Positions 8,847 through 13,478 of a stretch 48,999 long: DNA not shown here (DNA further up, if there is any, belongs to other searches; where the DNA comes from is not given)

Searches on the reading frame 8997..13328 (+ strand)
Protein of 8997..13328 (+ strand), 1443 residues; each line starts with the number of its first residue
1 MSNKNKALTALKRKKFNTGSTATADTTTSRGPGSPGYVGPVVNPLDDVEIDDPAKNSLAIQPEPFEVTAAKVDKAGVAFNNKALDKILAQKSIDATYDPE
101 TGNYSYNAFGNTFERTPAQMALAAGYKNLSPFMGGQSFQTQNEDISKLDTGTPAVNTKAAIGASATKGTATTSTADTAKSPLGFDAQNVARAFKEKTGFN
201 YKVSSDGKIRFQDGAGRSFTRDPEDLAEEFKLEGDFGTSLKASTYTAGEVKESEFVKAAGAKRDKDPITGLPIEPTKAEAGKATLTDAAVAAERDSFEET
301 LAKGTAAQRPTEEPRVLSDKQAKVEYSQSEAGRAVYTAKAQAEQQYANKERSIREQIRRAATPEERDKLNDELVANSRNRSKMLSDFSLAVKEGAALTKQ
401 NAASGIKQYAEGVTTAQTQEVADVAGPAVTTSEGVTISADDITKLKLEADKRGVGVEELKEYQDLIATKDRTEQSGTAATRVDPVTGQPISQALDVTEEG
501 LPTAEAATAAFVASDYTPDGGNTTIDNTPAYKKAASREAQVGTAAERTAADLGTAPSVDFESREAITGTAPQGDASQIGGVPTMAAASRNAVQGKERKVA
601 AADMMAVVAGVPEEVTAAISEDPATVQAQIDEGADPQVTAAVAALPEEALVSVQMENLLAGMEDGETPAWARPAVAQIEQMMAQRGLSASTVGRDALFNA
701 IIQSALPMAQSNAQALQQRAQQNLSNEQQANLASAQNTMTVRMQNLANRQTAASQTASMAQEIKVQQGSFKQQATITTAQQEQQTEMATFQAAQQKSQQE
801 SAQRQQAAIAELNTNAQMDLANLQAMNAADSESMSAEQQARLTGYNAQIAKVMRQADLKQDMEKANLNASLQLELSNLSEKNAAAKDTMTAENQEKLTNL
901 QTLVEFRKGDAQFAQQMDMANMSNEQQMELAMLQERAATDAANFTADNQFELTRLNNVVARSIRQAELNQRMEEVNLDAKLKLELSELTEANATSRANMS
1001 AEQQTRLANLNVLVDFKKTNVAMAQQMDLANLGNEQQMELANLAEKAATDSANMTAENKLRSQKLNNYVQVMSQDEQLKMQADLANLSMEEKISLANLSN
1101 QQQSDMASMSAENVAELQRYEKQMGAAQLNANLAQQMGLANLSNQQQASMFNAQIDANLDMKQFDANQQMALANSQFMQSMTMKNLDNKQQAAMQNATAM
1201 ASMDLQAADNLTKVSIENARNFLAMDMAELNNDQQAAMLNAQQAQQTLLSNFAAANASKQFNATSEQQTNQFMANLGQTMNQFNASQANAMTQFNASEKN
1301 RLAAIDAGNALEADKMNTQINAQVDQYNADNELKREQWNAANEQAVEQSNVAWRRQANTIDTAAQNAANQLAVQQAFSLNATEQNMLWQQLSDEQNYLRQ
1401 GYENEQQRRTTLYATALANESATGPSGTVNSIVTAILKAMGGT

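Call 10: search_protein_families(library=phrogs, proteins=[window:8997-13328:+])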
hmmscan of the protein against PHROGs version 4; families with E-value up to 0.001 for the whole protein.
window:8997-13328:+ (1443 aa): 0 families

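Call 21: search_protein_families(library=pfam, proteins=[window:8997-13328:+], max_evalue=0.01)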
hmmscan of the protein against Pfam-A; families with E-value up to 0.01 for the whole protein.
window:8997-13328:+ (1443 aa): 0 families

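Call 54: search_solved_structures(query=window:8997-13328:+, max_evalue=0.1)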
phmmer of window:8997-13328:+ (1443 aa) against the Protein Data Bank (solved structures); distinct sequences matched with E-value up to 0.1: 0.
